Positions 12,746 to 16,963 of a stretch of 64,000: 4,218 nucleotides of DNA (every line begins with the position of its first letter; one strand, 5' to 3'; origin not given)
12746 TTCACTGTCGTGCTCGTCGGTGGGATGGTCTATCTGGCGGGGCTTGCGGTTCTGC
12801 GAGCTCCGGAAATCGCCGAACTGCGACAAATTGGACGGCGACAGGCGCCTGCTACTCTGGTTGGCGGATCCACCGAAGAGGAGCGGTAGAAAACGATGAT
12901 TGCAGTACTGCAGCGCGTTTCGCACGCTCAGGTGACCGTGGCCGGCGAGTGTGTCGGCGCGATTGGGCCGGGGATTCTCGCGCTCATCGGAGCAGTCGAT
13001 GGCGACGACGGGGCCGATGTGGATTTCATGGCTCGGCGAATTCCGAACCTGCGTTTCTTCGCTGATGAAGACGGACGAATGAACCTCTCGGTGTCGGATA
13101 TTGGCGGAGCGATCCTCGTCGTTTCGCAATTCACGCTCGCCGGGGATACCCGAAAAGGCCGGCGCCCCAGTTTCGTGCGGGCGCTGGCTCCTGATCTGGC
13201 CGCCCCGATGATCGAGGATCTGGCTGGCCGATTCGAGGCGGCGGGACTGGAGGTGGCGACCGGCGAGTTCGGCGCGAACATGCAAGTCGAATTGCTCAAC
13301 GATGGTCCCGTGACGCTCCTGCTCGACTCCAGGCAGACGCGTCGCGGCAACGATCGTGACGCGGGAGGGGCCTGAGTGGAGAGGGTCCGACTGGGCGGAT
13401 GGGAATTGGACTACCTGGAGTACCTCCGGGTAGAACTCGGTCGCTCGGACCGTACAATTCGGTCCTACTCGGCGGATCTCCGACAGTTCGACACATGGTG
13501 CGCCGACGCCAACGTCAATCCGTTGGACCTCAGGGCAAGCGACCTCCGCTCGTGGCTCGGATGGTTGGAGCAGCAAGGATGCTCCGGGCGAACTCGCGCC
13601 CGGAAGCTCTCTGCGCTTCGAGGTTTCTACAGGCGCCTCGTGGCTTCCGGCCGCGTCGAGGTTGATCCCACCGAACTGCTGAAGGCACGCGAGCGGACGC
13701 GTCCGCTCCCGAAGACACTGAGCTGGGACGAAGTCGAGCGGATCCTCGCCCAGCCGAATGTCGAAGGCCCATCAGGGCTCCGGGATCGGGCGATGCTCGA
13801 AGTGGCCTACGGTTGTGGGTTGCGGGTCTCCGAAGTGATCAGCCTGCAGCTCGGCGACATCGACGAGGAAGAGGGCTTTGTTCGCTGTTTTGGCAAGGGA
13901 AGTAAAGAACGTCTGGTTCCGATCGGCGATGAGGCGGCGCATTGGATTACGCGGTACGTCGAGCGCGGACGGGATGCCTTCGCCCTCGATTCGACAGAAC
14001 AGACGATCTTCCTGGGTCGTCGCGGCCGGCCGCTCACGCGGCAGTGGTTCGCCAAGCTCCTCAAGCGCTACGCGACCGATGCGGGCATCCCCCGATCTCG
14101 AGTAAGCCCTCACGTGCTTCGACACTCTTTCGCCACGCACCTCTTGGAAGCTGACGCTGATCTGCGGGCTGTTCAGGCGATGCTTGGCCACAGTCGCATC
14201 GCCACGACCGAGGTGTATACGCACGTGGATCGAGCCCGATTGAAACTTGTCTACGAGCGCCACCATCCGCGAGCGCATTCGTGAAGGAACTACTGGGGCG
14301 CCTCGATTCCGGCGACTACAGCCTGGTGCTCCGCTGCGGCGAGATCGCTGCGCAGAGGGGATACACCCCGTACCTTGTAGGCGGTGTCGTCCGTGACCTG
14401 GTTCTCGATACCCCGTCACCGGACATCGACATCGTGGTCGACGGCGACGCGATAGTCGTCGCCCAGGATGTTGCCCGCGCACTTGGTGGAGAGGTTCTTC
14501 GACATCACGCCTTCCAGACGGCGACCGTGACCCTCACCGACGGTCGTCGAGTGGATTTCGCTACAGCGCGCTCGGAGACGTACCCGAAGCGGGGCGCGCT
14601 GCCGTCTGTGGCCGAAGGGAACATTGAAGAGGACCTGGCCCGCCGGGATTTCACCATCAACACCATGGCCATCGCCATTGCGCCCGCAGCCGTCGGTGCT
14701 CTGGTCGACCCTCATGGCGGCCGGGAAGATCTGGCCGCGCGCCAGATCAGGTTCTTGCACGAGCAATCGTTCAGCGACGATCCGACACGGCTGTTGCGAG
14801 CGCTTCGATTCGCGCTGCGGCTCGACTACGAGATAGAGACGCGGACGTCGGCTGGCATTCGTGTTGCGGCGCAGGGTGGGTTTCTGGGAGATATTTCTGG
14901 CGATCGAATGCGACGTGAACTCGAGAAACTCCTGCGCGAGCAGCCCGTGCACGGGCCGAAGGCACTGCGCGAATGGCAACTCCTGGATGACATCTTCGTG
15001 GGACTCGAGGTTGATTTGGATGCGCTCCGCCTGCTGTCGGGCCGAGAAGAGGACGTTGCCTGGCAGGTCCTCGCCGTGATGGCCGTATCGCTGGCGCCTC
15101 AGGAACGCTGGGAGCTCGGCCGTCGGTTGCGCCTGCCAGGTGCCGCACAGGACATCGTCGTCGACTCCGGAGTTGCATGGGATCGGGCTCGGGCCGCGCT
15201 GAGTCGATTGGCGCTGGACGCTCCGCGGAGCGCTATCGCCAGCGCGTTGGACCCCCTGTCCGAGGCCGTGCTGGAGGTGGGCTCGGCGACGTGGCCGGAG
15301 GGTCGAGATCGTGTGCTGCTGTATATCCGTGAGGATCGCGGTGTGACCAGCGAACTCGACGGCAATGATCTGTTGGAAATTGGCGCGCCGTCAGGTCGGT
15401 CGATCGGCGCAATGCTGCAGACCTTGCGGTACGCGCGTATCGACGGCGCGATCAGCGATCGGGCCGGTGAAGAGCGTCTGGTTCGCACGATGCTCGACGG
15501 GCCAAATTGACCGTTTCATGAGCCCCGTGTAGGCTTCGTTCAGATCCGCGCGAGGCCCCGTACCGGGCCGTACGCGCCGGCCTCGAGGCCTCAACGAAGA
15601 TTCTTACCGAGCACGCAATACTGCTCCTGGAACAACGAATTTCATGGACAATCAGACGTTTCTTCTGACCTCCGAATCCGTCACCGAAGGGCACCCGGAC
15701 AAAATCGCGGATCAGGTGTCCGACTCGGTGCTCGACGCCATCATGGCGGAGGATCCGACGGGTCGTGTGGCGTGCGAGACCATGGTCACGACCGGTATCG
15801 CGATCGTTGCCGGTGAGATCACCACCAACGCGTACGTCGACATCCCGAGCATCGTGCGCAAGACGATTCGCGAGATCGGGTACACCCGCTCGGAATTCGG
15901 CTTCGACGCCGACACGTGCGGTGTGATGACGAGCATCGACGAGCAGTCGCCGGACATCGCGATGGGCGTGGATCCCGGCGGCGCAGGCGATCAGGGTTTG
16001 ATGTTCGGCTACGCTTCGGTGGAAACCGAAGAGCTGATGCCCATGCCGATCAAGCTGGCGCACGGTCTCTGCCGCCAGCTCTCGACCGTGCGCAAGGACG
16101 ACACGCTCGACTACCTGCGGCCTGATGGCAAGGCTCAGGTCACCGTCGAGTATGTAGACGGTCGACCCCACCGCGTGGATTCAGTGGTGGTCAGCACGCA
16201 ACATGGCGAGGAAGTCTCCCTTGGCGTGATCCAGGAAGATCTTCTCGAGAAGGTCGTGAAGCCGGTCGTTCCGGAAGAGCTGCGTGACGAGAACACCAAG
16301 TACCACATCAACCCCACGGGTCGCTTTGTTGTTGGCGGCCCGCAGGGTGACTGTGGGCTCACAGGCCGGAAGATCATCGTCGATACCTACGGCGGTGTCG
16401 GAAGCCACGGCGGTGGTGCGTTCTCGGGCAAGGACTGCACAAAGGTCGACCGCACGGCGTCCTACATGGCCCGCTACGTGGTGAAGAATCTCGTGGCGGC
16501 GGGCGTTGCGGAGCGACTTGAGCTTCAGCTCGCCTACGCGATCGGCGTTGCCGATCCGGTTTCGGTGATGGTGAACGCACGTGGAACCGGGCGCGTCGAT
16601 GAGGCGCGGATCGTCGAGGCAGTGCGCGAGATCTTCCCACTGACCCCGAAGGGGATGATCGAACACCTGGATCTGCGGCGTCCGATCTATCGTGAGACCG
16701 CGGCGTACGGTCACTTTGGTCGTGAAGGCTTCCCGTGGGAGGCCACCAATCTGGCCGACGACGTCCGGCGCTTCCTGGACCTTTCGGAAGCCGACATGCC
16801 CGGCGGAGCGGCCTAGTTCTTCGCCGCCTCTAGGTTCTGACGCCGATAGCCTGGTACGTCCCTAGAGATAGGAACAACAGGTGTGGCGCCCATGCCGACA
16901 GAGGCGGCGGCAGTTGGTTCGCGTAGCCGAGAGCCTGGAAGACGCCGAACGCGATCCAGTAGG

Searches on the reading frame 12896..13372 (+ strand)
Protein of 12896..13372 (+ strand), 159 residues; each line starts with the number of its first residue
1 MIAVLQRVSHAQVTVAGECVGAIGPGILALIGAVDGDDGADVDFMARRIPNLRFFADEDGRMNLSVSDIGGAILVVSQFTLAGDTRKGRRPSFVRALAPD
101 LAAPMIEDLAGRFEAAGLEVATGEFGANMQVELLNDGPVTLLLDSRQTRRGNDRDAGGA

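Call 63: search_protein_families(library=pfam, proteins=[window:12896-13372:+], max_evalue=0.00001)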
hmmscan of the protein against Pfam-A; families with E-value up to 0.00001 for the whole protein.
window:12896-13372:+ (159 aa): 1 family
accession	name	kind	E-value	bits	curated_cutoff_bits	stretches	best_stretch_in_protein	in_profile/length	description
PF02580.21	Tyr_Deacylase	-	1.4e-51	175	25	1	3-144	2-144/144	D-Tyr-tRNA(Tyr) deacylase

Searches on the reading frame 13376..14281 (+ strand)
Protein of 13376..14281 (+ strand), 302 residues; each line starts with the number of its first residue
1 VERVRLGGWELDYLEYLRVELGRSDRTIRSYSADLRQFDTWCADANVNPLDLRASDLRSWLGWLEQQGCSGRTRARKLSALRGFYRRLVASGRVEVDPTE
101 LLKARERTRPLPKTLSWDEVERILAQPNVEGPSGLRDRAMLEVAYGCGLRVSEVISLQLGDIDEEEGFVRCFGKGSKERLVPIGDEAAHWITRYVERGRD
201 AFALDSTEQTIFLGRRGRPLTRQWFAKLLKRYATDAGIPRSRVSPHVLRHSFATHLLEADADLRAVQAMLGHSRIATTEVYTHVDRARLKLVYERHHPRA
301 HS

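Call 63: search_protein_families(library=pfam, proteins=[window:13376-14281:+], max_evalue=0.00001)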
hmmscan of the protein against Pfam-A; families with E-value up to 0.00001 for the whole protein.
window:13376-14281:+ (302 aa): 3 families
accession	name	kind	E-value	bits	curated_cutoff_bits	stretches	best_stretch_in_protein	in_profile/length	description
PF00589.27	Phage_integrase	-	1.2e-48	165.6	27.1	1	114-286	2-170/172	Phage integrase family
PF02899.23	Phage_int_SAM_1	-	8.1e-19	68.1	22.3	1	12-90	3-81/83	Phage integrase, N-terminal SAM-like domain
PF13495.12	Phage_int_SAM_4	-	5e-07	30.5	27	1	15-89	7-79/85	Phage integrase, N-terminal SAM-like domain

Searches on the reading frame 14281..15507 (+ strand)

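Call 63: search_protein_families(library=pfam, proteins=[window:14281-15507:+], max_evalue=0.00001)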
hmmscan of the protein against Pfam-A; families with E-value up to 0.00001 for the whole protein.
window:14281-15507:+ (409 aa): 1 family
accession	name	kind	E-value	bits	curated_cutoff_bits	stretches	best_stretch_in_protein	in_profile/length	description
PF01743.26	PolyA_pol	-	3.5e-26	92.5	23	1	31-157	2-126/126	Poly A polymerase head domain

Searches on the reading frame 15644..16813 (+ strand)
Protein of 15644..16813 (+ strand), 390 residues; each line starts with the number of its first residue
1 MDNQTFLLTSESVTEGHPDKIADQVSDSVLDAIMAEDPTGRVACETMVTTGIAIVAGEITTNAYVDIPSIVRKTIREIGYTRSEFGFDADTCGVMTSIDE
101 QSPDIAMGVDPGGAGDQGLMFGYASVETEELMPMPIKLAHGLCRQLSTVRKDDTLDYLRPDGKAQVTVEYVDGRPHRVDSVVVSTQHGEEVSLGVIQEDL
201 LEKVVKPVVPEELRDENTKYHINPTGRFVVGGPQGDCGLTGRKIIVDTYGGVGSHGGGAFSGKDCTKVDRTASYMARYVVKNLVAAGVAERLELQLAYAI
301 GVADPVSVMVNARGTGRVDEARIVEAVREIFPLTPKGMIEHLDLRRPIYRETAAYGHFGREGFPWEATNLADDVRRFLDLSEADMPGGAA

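Call 63: search_protein_families(library=pfam, proteins=[window:15644-16813:+], max_evalue=0.00001)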
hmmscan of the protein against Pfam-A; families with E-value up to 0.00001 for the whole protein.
window:15644-16813:+ (390 aa): 3 families
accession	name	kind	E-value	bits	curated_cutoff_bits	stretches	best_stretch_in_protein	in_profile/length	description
PF02773.21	S-AdoMet_synt_C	-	4.3e-65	218.3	25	1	230-366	1-137/138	S-adenosylmethionine synthetase, C-terminal domain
PF02772.21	S-AdoMet_synt_M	-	9.3e-48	161.8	29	1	113-228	3-120/120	S-adenosylmethionine synthetase, central domain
PF00438.25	S-AdoMet_synt_N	-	4.3e-44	149.5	33.1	1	6-103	2-99/99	S-adenosylmethionine synthetase, N-terminal domain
